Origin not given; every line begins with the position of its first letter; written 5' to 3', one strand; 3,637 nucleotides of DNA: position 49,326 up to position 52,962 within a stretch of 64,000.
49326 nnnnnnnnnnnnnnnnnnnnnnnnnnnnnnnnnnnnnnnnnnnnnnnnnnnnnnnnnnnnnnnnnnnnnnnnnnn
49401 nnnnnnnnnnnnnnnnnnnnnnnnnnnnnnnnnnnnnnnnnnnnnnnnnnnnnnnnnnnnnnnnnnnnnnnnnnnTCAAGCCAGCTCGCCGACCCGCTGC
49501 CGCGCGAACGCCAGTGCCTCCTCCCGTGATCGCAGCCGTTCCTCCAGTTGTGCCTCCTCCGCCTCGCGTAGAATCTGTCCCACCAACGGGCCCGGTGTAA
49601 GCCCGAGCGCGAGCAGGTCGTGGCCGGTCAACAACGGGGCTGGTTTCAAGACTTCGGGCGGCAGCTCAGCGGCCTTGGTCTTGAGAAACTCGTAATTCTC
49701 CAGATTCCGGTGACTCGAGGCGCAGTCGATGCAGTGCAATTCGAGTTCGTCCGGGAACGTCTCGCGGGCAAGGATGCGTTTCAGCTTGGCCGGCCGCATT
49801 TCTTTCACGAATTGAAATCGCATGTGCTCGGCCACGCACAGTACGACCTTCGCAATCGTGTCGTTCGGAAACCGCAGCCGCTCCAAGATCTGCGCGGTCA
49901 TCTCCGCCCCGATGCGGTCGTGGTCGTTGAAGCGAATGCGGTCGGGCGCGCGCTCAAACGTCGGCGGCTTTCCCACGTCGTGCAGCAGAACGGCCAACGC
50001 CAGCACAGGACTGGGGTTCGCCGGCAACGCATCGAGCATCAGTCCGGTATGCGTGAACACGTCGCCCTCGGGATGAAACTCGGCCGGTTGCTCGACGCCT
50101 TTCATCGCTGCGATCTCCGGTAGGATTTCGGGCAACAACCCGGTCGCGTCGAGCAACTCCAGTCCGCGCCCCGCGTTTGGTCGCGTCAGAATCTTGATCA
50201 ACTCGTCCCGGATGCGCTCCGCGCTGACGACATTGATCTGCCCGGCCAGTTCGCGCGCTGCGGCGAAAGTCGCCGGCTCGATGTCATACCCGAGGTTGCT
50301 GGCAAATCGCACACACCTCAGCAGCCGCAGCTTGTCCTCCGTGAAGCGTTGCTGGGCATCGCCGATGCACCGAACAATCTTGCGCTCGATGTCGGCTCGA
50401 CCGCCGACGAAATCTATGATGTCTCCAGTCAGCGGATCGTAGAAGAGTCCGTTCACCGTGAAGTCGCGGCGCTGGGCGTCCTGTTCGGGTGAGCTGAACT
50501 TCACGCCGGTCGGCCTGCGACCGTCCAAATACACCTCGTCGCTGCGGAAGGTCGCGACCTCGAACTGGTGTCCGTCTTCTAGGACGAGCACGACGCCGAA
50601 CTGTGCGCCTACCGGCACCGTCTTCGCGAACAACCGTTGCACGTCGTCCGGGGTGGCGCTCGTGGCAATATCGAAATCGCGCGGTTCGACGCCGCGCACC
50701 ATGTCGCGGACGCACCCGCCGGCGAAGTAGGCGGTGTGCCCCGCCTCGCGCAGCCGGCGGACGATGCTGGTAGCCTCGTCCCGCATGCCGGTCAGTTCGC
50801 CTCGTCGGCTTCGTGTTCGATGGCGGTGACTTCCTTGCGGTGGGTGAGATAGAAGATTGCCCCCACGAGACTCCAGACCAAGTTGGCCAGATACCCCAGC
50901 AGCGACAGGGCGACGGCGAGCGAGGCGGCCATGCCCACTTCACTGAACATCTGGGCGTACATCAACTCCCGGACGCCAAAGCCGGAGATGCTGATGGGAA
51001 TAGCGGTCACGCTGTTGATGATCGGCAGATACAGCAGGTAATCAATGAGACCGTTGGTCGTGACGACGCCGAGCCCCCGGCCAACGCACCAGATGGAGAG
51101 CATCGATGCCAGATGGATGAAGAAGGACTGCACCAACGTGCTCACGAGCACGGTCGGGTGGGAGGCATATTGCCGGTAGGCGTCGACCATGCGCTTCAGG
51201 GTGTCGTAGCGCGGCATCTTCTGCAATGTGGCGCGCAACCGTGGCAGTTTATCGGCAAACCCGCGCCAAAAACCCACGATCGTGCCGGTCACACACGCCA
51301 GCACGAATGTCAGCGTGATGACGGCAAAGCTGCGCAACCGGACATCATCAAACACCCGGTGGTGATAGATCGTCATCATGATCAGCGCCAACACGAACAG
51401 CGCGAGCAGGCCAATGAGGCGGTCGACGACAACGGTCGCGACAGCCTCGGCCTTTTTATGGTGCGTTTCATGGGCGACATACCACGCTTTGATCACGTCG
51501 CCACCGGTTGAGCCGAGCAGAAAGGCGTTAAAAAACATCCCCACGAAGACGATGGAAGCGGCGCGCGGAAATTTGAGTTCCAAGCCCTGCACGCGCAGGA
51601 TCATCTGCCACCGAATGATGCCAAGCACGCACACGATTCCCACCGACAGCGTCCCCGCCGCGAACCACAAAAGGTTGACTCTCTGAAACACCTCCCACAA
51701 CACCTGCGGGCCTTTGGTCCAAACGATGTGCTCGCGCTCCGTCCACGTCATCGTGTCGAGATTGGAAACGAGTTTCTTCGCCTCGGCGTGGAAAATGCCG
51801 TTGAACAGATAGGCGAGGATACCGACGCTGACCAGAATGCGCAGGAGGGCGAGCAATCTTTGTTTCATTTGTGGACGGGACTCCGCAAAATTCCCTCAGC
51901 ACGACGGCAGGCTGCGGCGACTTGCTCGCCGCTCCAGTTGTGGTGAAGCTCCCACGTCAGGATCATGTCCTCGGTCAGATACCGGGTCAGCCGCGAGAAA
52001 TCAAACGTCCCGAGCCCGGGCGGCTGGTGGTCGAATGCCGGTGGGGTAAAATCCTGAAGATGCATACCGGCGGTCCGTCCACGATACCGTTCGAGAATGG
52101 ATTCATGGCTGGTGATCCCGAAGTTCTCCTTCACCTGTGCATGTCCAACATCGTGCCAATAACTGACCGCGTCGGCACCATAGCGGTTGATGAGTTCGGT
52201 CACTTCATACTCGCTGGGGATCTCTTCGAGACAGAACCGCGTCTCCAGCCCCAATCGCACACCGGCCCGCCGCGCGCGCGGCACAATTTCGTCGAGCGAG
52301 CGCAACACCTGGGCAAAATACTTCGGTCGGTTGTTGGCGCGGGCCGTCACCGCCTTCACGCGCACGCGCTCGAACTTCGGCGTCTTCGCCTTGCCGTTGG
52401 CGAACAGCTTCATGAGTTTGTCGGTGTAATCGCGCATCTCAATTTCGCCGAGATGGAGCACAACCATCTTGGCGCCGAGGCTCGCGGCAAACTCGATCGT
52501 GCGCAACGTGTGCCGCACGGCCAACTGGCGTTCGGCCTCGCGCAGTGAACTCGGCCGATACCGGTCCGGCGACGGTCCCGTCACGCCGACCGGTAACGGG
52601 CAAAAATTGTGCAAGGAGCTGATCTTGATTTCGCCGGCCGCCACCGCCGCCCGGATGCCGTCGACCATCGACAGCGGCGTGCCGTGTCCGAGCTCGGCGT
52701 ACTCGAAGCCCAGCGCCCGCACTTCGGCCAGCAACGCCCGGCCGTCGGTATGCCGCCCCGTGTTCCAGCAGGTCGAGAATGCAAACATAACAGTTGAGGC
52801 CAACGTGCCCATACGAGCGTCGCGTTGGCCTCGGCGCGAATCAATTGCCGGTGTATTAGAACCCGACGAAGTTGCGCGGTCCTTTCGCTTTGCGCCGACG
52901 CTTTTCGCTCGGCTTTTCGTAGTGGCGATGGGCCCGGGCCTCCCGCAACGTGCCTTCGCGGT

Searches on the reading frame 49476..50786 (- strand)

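Call 11: search_protein_families(library=pfam, proteins=[window:49476-50786:-], max_evalue=0.01)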
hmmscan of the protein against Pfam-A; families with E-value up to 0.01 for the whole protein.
window:49476-50786:- (436 aa): 4 families
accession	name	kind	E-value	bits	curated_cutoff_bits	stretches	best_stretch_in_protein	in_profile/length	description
PF01743.26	PolyA_pol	-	4.8e-36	124.3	23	1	19-139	1-126/126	Poly A polymerase head domain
PF12627.12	PolyA_pol_RNAbd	-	4.1e-19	68.6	22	1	166-227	1-62/64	Probable RNA and SrmB- binding site of polymerase A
PF13735.12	tRNA_NucTran2_2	-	1.7e-08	35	27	1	297-425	24-145/149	tRNA nucleotidyltransferase domain 2 putative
PF01966.28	HD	-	3.2e-08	34.3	22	1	261-323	26-90/116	HD domain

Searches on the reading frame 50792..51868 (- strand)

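Call 38: search_protein_families(library=pfam, proteins=[window:50792-51868:-], max_evalue=0.0001)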
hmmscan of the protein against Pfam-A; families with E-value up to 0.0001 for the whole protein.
window:50792-51868:- (358 aa): 1 family
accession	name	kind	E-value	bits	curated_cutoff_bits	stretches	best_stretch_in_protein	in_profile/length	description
PF03706.18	LPG_synthase_TM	-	1.1e-37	130.6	33.4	1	49-335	13-301/302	Lysylphosphatidylglycerol synthase TM region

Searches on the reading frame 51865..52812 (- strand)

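Call 38: search_protein_families(library=pfam, proteins=[window:51865-52812:-], max_evalue=0.0001)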
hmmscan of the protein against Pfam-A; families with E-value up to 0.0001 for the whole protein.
window:51865-52812:- (315 aa): 1 family
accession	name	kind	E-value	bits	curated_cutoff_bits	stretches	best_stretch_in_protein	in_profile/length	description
PF01261.30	AP_endonuc_2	-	9e-22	78.4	31.1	1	28-290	1-230/249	Xylose isomerase-like TIM barrel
